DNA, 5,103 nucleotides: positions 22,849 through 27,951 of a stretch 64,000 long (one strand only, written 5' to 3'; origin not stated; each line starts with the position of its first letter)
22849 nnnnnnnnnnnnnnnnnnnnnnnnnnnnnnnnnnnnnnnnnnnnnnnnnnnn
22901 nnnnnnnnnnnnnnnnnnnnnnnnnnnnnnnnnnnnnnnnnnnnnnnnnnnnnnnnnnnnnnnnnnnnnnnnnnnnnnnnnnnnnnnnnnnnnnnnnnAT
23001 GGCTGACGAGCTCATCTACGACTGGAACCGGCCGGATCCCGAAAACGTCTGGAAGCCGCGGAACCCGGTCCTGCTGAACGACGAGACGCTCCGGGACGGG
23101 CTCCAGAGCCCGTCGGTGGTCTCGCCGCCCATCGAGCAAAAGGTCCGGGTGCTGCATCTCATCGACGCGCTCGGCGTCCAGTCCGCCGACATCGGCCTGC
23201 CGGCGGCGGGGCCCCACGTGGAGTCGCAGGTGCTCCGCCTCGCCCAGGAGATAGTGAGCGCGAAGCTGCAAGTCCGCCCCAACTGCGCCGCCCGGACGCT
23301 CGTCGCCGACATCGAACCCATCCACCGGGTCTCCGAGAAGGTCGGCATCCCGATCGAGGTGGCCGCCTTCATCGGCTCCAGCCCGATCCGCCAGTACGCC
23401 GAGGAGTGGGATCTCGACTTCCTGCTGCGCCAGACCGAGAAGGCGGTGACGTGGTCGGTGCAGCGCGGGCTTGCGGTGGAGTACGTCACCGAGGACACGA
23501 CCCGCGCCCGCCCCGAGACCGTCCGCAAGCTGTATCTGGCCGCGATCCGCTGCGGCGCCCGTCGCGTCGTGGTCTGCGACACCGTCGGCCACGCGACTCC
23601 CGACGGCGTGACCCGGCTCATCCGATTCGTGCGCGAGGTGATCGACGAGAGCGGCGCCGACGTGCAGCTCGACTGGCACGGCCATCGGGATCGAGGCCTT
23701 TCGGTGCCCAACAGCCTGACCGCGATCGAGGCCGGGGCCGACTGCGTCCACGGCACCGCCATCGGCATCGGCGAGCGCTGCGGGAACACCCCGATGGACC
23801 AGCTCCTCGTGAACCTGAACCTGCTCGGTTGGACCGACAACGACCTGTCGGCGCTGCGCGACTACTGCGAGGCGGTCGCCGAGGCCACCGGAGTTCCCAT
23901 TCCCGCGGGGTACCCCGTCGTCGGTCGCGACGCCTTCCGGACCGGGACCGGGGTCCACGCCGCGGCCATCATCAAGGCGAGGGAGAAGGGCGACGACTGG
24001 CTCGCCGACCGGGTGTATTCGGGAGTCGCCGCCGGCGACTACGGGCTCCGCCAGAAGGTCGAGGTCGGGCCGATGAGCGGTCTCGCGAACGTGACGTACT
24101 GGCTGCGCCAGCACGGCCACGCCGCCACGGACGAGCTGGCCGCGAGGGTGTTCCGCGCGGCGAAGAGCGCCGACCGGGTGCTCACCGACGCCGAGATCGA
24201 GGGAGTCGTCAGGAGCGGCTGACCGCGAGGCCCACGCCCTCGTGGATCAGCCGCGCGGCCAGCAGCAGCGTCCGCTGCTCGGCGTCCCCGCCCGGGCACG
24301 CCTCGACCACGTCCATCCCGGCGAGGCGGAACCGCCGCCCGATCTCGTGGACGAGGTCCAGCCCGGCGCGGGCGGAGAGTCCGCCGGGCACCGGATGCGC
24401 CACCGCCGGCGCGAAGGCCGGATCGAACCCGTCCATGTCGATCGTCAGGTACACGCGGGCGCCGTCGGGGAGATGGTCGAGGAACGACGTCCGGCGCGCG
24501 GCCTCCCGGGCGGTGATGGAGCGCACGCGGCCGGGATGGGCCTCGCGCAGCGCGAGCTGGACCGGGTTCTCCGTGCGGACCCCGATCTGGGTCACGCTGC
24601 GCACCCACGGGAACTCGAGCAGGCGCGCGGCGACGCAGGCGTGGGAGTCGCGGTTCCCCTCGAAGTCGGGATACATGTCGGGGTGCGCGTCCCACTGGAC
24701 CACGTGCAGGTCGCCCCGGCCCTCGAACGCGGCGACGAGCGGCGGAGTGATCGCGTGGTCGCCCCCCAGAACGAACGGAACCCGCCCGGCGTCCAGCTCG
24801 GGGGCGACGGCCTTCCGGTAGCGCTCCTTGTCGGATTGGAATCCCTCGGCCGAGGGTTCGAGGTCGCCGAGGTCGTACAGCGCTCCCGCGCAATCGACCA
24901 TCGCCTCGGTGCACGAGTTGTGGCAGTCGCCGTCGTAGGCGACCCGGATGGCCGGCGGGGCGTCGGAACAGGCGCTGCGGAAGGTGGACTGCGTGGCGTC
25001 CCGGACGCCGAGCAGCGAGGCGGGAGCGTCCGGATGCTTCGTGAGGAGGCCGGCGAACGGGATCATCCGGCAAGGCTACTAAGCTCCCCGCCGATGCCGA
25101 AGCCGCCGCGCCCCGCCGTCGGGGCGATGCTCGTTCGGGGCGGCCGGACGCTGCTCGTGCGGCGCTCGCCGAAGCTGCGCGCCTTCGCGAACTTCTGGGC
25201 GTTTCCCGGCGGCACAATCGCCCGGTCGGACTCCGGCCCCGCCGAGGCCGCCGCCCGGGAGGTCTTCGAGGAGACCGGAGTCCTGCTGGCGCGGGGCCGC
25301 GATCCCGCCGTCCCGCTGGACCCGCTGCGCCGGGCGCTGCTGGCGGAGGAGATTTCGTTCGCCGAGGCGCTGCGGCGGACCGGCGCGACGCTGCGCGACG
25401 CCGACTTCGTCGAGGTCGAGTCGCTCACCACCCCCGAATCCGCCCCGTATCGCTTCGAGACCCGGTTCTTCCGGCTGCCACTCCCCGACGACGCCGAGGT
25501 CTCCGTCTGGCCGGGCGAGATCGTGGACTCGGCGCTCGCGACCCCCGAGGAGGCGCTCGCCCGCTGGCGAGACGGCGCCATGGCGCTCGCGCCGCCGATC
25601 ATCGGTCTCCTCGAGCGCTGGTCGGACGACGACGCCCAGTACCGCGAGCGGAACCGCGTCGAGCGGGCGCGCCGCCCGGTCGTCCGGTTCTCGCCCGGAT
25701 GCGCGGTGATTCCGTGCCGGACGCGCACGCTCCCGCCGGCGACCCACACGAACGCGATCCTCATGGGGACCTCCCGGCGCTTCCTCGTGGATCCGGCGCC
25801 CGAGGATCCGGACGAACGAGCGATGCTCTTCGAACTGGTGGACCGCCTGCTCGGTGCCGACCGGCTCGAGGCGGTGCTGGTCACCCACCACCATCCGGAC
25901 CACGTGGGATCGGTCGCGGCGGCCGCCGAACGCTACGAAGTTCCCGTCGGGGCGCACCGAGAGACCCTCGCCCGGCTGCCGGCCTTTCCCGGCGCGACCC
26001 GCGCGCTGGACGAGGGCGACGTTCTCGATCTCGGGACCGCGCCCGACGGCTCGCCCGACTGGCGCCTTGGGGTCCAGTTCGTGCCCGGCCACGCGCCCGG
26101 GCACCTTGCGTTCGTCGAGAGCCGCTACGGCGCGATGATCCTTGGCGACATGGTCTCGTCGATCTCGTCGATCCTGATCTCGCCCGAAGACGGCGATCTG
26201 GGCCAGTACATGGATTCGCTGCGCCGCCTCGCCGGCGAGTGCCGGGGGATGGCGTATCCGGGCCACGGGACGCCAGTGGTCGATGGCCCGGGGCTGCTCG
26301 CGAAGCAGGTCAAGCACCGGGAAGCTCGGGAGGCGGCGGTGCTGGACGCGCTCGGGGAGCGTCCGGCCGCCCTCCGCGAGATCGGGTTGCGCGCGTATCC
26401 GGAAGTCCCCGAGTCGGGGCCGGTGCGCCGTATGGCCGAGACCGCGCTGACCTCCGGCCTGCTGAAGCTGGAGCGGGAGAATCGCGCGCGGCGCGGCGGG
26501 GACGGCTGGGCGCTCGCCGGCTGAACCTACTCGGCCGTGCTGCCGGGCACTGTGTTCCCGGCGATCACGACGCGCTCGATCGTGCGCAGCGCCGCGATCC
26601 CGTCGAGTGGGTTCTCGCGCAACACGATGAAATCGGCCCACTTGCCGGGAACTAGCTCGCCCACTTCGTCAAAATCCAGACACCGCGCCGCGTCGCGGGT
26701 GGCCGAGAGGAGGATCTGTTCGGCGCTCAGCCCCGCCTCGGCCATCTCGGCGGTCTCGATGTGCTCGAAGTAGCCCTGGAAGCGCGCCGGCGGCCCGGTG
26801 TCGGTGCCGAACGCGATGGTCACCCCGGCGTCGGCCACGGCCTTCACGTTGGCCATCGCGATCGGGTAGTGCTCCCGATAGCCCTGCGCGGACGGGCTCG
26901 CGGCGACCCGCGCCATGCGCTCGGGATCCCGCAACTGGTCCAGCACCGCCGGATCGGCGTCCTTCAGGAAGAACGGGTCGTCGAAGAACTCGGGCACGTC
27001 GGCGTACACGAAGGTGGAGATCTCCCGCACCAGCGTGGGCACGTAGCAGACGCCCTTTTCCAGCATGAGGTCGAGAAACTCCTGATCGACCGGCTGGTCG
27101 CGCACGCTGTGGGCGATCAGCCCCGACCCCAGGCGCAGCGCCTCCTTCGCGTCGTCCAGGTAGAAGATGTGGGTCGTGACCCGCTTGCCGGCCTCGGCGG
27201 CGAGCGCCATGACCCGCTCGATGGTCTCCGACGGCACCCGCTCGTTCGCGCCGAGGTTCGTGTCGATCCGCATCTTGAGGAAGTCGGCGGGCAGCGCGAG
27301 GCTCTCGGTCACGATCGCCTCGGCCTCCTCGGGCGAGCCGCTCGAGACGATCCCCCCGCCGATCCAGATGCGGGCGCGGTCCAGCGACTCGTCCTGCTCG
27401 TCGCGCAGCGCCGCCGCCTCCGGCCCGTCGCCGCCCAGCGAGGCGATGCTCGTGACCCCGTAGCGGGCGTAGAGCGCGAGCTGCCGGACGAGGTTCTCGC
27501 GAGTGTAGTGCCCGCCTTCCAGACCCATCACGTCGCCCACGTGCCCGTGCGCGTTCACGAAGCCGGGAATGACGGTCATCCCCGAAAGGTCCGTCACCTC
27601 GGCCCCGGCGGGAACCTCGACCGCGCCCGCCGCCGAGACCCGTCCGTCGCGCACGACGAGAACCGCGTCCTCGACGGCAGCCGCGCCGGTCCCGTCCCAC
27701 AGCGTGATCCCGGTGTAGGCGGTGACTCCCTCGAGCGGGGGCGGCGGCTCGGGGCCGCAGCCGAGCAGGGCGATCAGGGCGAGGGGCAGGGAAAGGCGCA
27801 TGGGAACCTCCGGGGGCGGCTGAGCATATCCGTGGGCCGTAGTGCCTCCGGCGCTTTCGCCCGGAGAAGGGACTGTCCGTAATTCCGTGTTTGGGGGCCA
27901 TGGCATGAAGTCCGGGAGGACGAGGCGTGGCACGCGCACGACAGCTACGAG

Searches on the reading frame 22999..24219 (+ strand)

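Call 42: search_protein_families(library=pfam, proteins=[window:22999-24219:+], max_evalue=0.0001)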
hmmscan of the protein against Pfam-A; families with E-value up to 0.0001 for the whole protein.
window:22999-24219:+ (407 aa): 1 family
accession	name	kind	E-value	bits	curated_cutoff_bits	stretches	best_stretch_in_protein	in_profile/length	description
PF00682.25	HMGL-like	-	1.4e-39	136.5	29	1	26-289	4-256/260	HMGL-like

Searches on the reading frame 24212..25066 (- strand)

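Call 42: search_protein_families(library=pfam, proteins=[window:24212-25066:-], max_evalue=0.0001)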
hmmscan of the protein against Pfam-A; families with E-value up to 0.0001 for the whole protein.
window:24212-25066:- (285 aa): 1 family
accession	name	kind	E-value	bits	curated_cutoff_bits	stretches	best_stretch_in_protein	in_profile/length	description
PF00491.26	Arginase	-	3.6e-50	171.4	22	1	16-276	3-276/280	Arginase family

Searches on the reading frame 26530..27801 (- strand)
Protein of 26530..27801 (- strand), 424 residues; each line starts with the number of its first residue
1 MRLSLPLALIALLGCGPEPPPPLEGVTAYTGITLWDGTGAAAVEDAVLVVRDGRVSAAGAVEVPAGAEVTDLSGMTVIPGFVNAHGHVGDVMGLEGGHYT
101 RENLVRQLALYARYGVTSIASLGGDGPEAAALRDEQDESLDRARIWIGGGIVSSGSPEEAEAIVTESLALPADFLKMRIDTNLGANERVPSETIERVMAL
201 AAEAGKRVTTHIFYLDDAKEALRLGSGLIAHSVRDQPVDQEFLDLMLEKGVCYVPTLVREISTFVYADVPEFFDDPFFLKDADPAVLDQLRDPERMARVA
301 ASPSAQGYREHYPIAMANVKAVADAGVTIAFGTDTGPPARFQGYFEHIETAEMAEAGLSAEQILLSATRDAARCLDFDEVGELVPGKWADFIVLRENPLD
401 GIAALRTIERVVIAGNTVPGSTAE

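Call 42: search_protein_families(library=pfam, proteins=[window:26530-27801:-], max_evalue=0.0001)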
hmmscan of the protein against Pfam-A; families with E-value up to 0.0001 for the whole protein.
window:26530-27801:- (424 aa): 2 families
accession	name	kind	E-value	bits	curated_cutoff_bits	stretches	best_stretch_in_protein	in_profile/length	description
PF01979.26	Amidohydro_1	-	4.3e-25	89.1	25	1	76-418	1-345/345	Amidohydrolase family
PF07969.17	Amidohydro_3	-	8.3e-18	65.5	29.7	1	294-418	322-471/472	Amidohydrolase family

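Call 86: search_protein_families(library=ncbifam, proteins=[window:26530-27801:-], max_evalue=1e-10)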
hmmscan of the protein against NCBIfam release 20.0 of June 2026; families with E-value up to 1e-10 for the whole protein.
window:26530-27801:- (424 aa): 6 families
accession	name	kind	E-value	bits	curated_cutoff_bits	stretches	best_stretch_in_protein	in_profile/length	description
NF051886.1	XaaProDiPepCaul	equivalog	1.6e-25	90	500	1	318-417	299-396/398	Xaa-Pro dipeptidase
NF006679.0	PRK09228.1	subfamily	1.5e-13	50.3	351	0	318-398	305-389/433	guanine deaminase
TIGR01224.1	hutI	equivalog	6e-13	48.4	298.15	0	315-411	271-371/377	imidazolonepropionase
NF006056.0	PRK08204.1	subfamily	9e-13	47.8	391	0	350-414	334-399/449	hypothetical protein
NF006055.0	PRK08203.1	equivalog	6.9e-12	44.6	532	0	317-398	307-394/455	8-oxoguanine deaminase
TIGR02967.1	guan_deamin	equivalog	8.4e-12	44.8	375.4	0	316-395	278-361/401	guanine deaminase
